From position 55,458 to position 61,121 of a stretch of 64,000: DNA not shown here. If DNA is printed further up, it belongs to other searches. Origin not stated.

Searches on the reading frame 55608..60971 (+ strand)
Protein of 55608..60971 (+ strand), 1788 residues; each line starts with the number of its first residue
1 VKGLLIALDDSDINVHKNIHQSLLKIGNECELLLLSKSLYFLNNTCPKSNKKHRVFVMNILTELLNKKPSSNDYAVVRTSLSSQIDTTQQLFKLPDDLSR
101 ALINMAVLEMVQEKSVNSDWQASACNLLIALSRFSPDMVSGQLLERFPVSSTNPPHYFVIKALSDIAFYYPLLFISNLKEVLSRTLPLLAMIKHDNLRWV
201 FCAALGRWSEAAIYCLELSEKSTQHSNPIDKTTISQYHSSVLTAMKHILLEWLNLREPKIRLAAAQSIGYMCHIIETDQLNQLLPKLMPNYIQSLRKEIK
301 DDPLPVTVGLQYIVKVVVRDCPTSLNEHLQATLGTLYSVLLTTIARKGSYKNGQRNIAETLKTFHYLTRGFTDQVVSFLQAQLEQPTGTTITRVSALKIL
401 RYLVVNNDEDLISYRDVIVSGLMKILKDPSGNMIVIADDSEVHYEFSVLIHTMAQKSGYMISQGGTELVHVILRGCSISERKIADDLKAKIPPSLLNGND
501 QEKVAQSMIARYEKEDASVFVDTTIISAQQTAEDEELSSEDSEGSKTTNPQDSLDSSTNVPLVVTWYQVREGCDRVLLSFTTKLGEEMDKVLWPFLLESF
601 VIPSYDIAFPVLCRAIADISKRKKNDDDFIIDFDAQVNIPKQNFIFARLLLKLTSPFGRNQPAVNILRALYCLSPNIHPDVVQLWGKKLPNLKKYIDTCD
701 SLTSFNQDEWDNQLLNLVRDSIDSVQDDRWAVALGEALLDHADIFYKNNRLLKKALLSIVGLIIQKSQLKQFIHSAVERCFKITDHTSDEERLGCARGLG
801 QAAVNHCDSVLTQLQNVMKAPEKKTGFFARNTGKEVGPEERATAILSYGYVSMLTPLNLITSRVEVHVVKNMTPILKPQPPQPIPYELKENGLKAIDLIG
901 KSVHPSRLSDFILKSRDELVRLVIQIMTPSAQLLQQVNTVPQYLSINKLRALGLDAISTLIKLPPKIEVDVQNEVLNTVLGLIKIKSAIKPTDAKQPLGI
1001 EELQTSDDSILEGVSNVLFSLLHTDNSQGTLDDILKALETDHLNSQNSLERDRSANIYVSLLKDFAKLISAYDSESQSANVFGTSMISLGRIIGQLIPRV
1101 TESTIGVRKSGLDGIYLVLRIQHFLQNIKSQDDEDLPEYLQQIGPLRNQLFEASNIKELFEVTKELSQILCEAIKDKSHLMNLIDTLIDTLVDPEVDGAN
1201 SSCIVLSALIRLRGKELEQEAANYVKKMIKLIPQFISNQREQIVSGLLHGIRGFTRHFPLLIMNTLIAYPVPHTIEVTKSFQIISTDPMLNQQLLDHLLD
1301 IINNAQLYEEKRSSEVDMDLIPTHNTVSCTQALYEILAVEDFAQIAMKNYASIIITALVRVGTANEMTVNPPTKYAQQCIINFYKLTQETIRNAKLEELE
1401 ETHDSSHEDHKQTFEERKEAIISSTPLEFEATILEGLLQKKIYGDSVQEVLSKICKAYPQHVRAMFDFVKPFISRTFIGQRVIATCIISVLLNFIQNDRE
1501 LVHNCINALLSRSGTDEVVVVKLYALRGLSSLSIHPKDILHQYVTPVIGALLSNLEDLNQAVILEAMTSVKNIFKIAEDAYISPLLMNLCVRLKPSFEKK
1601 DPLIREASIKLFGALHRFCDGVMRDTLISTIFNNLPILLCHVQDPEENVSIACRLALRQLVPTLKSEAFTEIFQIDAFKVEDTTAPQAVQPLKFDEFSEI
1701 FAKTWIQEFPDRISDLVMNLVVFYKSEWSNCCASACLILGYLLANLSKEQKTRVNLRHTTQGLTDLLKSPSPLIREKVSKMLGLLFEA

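Call 73: search_protein_families(library=pfam, proteins=[window:55608-60971:+], max_evalue=0.0001)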
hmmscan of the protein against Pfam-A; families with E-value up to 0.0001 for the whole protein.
window:55608-60971:+ (1788 aa): 5 families
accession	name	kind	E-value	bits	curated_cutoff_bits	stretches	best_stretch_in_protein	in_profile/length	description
PF23210.1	HEAT_Maestro_2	-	1.4e-71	242.1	27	2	567-982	208-615/650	MROH2B-like, HEAT repeats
PF21047.3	HEAT_Maestro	-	2.8e-17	63.8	27.4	1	1050-1295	2-229/229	Maestro, HEAT repeats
PF02985.28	HEAT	-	1.5e-08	34.5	23.5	0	249-273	5-29/31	HEAT repeat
PF24492.1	HEAT_ECM29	-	2.6e-06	28.1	27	0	243-291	111-159/160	Proteasome adapter and scaffold protein ECM29, HEAT-repeat domain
PF13513.12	HEAT_EZ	-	3e-05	24.9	27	0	1521-1557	3-39/55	HEAT-like repeat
